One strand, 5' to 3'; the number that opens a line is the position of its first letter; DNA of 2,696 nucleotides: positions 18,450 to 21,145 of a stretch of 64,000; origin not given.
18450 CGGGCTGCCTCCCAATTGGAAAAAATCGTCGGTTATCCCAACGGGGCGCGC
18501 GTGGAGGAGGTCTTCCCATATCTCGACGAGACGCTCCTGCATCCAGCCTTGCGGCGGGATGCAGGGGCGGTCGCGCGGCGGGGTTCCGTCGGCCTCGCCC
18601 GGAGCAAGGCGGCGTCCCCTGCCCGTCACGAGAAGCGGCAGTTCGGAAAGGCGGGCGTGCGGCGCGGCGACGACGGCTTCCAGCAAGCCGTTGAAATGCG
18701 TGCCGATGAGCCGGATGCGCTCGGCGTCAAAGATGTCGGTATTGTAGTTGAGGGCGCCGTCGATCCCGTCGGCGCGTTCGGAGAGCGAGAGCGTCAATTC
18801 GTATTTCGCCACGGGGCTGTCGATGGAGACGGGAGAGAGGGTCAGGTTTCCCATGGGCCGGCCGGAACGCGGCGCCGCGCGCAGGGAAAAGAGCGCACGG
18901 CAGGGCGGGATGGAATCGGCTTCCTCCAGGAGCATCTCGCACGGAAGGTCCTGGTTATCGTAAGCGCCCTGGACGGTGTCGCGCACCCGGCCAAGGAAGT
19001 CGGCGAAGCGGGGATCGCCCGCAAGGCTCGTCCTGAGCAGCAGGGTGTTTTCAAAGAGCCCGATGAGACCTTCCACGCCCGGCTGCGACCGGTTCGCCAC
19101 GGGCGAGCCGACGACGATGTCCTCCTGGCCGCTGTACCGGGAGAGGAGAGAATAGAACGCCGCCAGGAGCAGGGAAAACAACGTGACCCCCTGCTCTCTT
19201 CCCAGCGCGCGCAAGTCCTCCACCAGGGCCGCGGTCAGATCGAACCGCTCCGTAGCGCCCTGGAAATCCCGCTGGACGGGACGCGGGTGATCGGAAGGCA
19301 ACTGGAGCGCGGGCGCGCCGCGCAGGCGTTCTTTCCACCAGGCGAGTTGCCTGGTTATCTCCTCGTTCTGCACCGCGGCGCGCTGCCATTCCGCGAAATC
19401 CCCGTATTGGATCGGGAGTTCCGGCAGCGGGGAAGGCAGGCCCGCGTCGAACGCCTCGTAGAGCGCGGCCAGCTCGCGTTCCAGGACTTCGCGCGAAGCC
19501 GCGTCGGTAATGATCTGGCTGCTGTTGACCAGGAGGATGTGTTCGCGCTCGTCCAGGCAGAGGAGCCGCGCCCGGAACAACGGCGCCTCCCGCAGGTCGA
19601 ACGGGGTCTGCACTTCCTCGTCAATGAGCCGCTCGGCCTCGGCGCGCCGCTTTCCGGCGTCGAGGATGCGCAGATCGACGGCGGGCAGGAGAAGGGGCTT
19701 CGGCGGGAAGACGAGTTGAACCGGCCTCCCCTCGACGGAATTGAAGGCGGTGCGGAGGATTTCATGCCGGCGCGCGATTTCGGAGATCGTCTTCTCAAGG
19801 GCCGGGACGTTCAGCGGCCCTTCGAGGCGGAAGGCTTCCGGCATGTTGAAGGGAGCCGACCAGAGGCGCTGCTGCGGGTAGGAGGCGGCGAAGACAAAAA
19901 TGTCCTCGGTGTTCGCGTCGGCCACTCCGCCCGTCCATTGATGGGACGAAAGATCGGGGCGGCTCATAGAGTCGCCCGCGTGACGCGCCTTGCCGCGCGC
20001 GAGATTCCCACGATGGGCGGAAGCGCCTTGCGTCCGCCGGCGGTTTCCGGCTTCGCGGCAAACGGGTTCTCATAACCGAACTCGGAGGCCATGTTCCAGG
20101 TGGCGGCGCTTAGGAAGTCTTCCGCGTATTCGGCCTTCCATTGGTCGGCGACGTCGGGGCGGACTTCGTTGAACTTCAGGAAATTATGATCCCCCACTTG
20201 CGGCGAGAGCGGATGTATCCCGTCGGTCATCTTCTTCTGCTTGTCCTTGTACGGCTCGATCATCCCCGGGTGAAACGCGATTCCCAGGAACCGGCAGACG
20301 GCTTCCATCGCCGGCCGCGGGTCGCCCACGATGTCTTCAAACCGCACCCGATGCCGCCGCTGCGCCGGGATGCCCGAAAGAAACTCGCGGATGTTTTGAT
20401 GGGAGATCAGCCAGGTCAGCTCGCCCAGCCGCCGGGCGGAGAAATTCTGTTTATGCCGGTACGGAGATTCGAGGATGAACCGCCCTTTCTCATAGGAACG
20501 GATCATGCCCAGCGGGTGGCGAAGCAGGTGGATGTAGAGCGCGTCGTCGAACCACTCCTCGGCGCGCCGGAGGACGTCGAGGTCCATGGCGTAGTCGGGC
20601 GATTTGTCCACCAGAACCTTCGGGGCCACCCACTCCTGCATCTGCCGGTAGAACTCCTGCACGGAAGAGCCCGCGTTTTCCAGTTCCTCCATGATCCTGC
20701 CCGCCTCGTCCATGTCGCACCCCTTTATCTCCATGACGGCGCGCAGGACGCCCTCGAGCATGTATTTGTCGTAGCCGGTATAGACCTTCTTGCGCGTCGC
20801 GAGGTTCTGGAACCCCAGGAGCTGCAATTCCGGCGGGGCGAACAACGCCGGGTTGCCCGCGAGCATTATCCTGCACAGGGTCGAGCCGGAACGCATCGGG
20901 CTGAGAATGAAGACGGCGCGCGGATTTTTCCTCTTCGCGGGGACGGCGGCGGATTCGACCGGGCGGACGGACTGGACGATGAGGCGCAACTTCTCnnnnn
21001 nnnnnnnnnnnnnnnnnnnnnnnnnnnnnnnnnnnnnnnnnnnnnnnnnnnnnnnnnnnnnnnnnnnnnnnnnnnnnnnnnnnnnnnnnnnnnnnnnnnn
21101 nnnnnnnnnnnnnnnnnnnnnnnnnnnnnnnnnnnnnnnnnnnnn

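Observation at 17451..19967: Release protein with catalytically degenerate C and carrier motifs and a cysteine-nucleophile thioesterase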

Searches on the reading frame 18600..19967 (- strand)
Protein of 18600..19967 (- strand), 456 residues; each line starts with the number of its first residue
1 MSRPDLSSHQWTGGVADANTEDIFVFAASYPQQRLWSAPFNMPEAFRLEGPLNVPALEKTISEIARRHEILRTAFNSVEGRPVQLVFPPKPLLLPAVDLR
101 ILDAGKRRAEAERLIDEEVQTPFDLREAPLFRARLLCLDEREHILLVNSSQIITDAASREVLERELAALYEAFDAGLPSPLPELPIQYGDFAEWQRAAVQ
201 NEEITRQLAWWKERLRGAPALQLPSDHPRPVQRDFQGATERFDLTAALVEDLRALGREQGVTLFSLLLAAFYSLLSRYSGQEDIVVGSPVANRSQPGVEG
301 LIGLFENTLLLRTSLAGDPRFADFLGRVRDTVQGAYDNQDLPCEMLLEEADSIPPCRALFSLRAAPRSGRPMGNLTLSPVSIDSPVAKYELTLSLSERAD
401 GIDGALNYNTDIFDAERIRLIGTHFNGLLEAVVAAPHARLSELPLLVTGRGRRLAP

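Call 29: search_solved_structures(query=window:18600-19967:-, max_evalue=1e-20, show_alignments=2)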
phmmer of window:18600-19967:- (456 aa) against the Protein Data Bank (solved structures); distinct sequences matched with E-value up to 1e-20: 35.
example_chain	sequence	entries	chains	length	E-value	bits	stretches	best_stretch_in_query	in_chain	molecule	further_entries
6p1j_A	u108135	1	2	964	3.2e-80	273.5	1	29-435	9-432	Txo2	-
6oyf_A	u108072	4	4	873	6e-75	256.1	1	34-443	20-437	Txo1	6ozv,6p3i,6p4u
2jgp_A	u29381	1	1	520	7.1e-61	209.7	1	39-446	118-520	TYROCIDINE SYNTHETASE 3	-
5u89_A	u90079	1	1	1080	4.3e-59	203.8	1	29-453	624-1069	Amino acid adenylation domain protein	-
8z0q_C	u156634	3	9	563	1e-56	196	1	34-443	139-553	Special condensation domain in NRPS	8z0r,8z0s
8qnf_A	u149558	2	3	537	4e-46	161.1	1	38-447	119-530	Condensation domain TomBC from the Tomaymycin non-ribosomal peptide synthetase | Tomaymycin non-ribosomal peptide synthetase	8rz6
7kvw_A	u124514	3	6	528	6.2e-44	153.9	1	38-436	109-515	PCP-C didomain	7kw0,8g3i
7kw2_A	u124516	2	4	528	7.7e-44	153.6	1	38-436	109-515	PCP-C didomain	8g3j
8fx6_A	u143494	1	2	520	8e-44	153.5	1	38-436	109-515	PCP-C didomain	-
8fx7_A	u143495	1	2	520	1e-43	153.2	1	38-436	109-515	PCP-C didomain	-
8xjz_C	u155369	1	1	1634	2.9e-40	141.8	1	36-438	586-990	Peptide synthetase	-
9up2_A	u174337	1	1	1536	5.7e-40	140.8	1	40-446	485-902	PvdL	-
9lcp_A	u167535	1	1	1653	7.7e-40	140.4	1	40-446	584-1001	PvdL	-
9lco_A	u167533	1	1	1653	7.7e-40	140.4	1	40-446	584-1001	PvdL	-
9lcq_A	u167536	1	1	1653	5.2e-39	137.7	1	40-446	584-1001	PvdL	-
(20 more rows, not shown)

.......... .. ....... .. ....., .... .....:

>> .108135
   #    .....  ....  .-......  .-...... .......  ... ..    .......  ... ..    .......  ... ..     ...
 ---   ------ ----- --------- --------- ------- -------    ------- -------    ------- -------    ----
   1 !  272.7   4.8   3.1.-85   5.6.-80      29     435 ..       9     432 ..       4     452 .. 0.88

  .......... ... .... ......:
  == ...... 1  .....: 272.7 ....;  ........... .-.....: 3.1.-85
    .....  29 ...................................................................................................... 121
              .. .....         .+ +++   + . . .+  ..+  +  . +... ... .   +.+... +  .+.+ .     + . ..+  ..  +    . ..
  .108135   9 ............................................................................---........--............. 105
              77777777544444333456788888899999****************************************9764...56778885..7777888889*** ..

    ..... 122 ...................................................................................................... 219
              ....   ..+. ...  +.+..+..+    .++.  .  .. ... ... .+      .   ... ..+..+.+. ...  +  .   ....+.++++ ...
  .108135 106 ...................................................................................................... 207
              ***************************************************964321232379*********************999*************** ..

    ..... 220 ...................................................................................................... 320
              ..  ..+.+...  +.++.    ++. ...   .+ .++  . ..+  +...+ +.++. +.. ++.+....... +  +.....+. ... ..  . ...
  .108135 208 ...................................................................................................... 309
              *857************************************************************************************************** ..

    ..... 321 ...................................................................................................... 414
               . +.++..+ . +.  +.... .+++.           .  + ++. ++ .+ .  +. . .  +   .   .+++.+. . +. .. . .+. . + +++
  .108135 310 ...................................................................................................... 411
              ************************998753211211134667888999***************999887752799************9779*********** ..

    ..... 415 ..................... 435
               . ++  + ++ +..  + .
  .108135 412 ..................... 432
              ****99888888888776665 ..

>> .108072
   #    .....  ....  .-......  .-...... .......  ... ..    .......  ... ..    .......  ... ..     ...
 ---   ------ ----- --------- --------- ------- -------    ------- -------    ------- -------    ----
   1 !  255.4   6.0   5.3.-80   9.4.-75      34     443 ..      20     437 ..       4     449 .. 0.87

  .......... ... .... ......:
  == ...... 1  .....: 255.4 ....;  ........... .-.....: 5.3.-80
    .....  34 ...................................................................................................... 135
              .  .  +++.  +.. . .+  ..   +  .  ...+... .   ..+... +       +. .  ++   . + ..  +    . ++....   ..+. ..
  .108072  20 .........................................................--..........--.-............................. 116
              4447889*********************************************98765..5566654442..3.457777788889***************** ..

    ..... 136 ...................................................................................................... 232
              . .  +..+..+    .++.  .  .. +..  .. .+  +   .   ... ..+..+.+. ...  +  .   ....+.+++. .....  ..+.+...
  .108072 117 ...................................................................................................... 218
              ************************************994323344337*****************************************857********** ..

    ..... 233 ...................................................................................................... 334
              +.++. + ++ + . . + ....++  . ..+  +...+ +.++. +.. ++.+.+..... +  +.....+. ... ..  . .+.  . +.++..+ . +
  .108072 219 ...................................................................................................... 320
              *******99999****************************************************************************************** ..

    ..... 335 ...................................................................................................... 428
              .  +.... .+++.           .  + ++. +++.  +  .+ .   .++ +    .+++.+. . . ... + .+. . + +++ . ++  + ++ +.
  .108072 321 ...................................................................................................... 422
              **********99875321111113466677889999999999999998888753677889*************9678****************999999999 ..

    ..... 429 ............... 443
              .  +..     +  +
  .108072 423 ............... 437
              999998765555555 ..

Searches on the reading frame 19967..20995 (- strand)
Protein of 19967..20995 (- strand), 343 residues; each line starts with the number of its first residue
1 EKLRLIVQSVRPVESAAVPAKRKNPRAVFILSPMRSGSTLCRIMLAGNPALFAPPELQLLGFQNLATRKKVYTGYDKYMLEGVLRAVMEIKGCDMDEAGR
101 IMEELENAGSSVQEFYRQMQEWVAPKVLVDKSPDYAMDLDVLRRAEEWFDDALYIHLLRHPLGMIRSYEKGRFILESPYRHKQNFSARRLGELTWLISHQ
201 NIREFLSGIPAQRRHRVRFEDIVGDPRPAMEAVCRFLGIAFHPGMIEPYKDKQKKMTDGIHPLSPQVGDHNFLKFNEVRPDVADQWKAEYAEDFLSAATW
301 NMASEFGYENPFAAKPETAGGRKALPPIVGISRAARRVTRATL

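Call 28: search_solved_structures(query=window:19967-20995:-, max_evalue=1, show_alignments=3)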
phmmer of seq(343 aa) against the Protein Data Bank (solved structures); distinct sequences matched with E-value up to 1: 3.
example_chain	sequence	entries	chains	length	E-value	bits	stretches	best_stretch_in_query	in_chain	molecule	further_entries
4gbm_A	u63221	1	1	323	4.5e-63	216.6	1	13-313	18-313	CurM Sulfotransferase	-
4gox_A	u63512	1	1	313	1.1e-52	182.5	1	22-312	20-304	Polyketide synthase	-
8h4z_A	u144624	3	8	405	0.65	12.3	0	163-216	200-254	Saccharopine dehydrogenase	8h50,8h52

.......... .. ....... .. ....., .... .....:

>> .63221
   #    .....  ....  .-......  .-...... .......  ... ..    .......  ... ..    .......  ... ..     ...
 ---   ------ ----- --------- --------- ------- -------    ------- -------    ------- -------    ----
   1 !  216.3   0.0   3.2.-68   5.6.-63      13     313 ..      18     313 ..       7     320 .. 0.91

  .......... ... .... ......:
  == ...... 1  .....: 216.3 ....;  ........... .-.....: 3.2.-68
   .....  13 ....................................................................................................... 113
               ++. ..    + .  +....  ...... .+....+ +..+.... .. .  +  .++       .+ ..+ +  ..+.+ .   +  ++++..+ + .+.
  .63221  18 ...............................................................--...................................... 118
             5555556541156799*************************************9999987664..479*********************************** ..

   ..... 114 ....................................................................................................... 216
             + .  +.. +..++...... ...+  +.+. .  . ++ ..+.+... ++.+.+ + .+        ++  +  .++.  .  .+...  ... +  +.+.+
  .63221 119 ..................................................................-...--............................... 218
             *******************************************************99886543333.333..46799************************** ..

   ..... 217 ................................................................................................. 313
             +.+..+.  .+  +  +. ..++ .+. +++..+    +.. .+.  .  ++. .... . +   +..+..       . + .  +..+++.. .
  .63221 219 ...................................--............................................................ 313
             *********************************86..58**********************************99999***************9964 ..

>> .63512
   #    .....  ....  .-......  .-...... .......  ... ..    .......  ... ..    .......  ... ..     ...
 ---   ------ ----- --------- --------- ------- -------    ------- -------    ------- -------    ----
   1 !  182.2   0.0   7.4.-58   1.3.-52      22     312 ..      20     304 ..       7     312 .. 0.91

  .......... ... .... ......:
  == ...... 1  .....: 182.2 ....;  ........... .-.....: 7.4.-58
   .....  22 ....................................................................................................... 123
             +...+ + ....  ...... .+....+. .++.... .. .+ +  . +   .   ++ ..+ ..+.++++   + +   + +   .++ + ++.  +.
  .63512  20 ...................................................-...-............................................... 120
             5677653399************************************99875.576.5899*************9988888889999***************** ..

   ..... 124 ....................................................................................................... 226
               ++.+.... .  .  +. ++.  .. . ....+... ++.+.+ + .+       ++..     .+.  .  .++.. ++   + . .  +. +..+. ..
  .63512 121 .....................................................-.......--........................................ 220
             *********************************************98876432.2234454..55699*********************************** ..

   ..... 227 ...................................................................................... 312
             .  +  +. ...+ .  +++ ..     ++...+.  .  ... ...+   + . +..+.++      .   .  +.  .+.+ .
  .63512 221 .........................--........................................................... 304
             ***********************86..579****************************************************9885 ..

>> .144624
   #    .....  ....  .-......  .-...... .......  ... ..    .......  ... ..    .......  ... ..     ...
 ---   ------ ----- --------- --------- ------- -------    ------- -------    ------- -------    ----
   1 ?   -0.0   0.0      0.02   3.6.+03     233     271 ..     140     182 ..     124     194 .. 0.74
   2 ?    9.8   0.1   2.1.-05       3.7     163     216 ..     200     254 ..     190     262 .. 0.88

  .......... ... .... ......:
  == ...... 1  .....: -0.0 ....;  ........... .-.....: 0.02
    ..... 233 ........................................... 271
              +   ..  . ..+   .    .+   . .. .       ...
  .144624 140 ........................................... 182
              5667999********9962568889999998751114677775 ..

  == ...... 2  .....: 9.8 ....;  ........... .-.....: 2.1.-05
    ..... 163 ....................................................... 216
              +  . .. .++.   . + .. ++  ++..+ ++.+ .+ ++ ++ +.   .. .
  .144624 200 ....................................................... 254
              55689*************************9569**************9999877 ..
